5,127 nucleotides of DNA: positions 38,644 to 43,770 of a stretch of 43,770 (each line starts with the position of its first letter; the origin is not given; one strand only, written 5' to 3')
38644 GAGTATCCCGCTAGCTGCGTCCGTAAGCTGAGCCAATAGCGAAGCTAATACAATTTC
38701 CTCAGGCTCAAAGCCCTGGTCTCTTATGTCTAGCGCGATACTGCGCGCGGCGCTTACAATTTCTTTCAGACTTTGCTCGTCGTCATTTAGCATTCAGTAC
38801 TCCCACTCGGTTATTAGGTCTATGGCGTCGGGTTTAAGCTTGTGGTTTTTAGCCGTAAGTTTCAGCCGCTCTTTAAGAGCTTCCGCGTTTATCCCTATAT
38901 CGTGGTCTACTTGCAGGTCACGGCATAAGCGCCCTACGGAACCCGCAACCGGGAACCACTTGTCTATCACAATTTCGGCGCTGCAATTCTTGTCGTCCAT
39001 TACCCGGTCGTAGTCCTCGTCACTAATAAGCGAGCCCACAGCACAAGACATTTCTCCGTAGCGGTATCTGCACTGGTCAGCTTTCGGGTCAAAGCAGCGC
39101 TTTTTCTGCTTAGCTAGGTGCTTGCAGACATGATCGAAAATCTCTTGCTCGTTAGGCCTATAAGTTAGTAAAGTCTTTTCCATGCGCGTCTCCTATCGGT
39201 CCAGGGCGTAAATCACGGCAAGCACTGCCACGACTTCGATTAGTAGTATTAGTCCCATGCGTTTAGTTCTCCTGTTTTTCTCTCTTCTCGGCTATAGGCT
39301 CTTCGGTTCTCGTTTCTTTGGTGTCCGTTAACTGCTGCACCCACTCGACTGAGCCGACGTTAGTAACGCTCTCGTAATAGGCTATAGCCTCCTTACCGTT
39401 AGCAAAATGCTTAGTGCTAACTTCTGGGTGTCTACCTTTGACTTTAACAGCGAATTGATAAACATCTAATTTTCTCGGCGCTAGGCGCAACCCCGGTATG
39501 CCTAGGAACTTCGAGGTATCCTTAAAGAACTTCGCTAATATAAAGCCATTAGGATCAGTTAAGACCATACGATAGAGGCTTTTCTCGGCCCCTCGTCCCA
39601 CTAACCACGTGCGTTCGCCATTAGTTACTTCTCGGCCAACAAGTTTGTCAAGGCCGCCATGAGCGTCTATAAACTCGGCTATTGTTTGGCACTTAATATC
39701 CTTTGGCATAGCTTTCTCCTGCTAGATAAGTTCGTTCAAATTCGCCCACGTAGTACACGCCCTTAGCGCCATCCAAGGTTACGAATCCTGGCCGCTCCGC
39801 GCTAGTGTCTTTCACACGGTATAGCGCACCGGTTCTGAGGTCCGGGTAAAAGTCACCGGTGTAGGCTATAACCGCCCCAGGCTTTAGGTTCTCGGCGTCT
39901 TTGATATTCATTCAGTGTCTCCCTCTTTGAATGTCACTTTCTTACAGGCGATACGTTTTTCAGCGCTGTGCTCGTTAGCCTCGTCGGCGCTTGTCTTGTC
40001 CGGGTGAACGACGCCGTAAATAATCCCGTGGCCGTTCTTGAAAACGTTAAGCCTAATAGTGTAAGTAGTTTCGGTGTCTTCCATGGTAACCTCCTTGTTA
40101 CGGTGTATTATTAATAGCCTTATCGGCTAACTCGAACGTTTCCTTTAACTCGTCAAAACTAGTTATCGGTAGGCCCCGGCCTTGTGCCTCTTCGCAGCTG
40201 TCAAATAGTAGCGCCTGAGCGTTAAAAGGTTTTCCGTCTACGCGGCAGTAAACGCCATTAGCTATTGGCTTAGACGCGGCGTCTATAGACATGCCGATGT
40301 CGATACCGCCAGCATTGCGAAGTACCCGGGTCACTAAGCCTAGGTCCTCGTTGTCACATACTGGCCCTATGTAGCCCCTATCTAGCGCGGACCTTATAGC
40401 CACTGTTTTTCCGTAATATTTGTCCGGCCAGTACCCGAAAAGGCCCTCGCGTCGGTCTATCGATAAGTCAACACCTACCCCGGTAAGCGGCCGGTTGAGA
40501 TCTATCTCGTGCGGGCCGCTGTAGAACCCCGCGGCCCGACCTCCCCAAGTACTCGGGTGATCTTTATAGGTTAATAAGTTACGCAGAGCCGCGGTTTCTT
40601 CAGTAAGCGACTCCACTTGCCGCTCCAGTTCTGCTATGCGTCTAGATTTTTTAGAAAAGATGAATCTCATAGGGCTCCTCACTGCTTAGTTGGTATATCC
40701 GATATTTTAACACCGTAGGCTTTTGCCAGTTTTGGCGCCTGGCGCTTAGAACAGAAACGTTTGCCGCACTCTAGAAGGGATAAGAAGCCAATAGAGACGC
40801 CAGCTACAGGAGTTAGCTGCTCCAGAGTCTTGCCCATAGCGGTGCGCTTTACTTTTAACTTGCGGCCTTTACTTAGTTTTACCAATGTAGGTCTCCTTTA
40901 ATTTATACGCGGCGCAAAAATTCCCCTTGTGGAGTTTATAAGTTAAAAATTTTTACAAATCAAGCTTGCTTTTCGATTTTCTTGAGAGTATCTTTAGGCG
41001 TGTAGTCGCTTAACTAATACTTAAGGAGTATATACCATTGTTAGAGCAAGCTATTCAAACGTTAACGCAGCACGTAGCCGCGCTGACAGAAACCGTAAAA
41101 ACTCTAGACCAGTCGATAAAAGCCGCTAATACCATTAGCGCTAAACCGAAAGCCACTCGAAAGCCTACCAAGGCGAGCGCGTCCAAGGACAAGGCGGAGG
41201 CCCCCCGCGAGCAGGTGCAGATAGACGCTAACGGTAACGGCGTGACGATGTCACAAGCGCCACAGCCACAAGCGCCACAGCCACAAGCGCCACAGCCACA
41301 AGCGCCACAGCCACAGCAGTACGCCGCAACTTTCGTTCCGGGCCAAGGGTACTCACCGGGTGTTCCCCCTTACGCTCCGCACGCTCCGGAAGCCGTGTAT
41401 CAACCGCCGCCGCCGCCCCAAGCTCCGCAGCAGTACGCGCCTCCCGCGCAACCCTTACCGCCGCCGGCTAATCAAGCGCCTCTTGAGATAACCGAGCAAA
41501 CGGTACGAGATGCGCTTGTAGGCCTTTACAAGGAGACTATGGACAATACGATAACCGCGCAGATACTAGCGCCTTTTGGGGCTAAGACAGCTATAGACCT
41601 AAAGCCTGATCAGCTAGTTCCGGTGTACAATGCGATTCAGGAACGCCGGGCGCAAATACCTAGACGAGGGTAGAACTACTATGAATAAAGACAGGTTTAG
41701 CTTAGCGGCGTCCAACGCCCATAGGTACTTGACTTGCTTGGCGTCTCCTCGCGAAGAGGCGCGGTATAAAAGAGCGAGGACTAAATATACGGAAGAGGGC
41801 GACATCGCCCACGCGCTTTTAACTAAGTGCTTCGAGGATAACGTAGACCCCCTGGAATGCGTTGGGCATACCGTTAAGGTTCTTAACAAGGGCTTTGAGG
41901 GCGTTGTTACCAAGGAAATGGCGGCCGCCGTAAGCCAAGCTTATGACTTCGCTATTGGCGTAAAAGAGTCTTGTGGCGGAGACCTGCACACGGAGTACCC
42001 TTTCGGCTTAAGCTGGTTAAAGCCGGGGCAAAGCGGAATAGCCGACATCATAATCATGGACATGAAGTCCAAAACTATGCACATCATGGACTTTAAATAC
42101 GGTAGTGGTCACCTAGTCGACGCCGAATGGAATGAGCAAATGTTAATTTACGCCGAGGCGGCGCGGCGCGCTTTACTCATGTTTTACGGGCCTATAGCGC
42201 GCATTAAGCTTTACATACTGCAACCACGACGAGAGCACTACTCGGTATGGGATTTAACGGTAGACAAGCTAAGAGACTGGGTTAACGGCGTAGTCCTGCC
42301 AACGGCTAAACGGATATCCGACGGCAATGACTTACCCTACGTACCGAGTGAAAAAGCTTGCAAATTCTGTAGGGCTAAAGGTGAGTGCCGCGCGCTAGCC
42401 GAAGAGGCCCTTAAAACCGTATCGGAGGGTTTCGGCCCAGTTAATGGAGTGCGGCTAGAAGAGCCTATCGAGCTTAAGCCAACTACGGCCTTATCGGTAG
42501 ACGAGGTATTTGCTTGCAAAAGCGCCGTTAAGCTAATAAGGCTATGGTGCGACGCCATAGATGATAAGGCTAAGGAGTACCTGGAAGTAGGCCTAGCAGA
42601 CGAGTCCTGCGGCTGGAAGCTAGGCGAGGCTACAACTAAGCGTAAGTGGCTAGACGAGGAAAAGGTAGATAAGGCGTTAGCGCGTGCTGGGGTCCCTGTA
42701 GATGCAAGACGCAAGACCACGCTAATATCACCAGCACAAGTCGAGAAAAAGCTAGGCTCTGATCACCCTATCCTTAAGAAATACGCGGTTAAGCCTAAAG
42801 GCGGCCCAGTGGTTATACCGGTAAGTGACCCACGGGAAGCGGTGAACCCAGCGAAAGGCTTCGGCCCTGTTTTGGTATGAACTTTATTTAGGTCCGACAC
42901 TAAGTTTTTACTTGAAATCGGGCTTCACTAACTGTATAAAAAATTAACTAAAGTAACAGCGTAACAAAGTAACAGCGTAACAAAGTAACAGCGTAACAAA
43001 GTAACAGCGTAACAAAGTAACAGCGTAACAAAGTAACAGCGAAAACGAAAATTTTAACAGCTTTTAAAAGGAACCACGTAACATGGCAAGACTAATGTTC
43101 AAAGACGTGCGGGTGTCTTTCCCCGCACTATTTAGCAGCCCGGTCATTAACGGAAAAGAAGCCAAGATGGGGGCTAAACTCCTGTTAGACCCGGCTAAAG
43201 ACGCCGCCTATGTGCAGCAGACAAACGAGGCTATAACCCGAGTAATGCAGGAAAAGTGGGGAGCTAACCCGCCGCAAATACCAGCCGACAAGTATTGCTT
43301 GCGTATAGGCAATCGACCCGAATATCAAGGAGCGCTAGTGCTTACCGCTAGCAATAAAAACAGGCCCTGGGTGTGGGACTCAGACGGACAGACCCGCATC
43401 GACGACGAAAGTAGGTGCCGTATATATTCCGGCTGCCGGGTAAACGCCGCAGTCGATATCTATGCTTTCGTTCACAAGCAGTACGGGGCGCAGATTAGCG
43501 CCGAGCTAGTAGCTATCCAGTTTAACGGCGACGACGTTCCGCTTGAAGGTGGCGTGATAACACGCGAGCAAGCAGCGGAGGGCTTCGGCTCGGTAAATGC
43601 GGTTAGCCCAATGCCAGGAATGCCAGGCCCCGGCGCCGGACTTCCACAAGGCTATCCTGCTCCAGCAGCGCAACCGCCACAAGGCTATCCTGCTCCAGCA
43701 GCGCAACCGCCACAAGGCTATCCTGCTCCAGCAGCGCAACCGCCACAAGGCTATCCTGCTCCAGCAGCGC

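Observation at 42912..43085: Eleven exactly phased GTAACA octamers between a strong promoter and the SSB start codon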

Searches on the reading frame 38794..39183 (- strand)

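Call 58: search_protein_families(library=phrogs, proteins=[window:38794-39183:-], max_evalue=0.001)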
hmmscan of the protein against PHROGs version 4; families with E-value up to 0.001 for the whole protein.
window:38794-39183:- (129 aa): 1 family
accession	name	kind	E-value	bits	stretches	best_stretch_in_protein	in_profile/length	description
phrog_17693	-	unknown function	2.2e-13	51.2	1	12-124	14-135/259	-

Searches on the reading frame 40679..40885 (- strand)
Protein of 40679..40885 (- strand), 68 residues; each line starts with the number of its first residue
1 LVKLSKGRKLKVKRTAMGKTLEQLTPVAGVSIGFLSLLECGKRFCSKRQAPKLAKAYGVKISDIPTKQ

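Call 73: search_protein_families(library=pfam, proteins=[window:40679-40885:-], max_evalue=0.05)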
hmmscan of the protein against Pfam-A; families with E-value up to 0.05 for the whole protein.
window:40679-40885:- (68 aa): 2 families
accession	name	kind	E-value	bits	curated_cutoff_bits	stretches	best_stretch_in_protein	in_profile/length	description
PF13560.12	HTH_31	-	2.6e-05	24.9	27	1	7-60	3-57/64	Helix-turn-helix domain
PF01381.28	HTH_3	-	0.0073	16.8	23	1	10-63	1-54/55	Helix-turn-helix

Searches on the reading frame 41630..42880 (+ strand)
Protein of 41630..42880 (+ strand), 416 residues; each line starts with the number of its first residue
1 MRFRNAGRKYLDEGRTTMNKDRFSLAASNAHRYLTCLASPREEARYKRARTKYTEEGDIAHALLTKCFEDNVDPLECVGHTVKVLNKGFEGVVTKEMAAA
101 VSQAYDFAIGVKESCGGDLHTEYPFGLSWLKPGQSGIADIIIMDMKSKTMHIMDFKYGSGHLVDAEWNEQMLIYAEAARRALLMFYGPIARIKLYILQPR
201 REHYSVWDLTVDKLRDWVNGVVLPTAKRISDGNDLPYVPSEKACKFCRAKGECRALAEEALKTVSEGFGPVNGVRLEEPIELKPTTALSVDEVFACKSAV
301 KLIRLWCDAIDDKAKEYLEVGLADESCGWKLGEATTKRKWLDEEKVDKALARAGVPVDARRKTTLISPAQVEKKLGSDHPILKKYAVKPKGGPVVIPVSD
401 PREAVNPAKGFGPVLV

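Call 12: search_protein_families(library=pfam, proteins=[window:41630-42880:+], max_evalue=0.01)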
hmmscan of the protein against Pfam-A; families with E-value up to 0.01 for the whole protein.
window:41630-42880:+ (416 aa): 1 family
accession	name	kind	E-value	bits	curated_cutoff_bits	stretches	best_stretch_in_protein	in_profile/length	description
PF10926.14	DUF2800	-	3.9e-66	224.2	21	1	25-403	4-368/368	Protein of unknown function (DUF2800)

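Call 42: find_related_loci(query=A1, collection=metagenome_contigs, flank=4000)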
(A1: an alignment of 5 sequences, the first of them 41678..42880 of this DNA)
Query A1 (400 aa) in metagenome_contigs; peptide patterns used: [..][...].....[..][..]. (x = any residue, [..] = any of these).
273 stretches matched a pattern; 209 encode a relative of the query (tblastn E <= 1e-3); the best 80 are kept; 80 distinct loci.
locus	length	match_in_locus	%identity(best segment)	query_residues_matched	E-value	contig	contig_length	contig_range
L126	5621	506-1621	33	9-398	5e-44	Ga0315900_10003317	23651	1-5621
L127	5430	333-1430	33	9-388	7e-44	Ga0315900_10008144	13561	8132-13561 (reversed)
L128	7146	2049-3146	33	9-388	7e-44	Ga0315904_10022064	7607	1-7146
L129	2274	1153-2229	32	9-394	6e-44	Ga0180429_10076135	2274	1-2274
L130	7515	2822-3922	30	9-392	2e-43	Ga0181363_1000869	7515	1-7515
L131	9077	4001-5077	31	9-394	5e-42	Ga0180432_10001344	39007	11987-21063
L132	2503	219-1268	33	5-390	4e-42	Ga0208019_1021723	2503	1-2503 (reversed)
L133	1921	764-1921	32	9-389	4e-42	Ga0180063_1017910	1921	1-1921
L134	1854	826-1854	32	5-383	1e-41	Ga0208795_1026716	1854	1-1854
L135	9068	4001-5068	32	9-386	5e-40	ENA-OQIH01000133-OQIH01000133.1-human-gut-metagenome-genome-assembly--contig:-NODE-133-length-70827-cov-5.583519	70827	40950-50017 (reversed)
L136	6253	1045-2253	29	1-390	8e-40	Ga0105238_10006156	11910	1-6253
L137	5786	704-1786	30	12-390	7e-40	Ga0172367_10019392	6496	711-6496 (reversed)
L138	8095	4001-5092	29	9-390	9e-40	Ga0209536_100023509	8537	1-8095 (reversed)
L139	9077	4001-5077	32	9-389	1e-39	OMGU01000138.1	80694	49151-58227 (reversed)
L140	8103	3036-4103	31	9-386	8e-40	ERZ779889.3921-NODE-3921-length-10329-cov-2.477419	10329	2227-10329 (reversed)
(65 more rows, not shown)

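Call 66: find_homologous_proteins(query=window:41678-42880:+, max_evalue=1e-30)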
Query window:41678-42880:+ (400 aa): 4 proteins with E <= 1e-30 among 8000 candidates.
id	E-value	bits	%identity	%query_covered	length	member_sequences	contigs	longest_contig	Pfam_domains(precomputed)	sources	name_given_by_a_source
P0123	2.8e-223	759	82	100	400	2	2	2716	PF10926.15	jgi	jgi:hypothetical protein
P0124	3.1e-111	391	46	99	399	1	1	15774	PF12705.14,PF10926.15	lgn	-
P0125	2.8e-78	282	43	95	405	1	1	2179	PF12705.14,PF10926.15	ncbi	-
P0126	1.5e-47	181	34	98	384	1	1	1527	PF12705.14,PF10926.15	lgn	-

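Call 67: find_encoding_contigs(protein=P0123, flank=3000)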
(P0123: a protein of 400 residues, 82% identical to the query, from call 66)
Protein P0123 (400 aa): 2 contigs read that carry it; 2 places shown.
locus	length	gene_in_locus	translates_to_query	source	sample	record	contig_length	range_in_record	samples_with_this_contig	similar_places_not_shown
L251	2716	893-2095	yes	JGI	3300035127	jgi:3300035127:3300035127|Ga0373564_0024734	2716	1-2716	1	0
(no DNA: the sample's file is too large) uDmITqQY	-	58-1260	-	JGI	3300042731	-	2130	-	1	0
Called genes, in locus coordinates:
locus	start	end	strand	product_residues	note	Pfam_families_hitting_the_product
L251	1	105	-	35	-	?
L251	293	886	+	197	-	-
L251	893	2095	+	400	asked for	PF10926:DUF2800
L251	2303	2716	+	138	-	?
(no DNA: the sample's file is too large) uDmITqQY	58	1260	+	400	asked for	PF10926:DUF2800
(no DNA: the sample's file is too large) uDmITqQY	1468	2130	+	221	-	?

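Call 68: find_encoding_contigs(protein=P0125, flank=3000)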
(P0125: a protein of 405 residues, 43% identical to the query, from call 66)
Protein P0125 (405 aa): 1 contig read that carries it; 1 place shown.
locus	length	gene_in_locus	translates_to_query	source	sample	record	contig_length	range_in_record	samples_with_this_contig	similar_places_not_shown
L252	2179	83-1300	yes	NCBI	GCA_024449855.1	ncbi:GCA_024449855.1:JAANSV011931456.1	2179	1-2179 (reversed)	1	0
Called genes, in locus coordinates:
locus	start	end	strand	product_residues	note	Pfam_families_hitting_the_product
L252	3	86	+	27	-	?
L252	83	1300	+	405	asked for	PF10926:DUF2800, PF12705:PDDEXK_1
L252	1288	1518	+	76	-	-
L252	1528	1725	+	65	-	-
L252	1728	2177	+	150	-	?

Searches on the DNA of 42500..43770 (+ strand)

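Call 4: search_dna_similar(query=window:42600-43770:+, collection=phages, mode=distant, max_rows=30)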
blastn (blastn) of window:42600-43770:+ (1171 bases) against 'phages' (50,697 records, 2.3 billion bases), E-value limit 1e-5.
No match.

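Call 76: search_rna_families(source=window, start=42500, end=43770, threshold=evalue, max_evalue=1)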
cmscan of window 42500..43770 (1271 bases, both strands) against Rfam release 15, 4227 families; matches with E-value up to 1: 0.
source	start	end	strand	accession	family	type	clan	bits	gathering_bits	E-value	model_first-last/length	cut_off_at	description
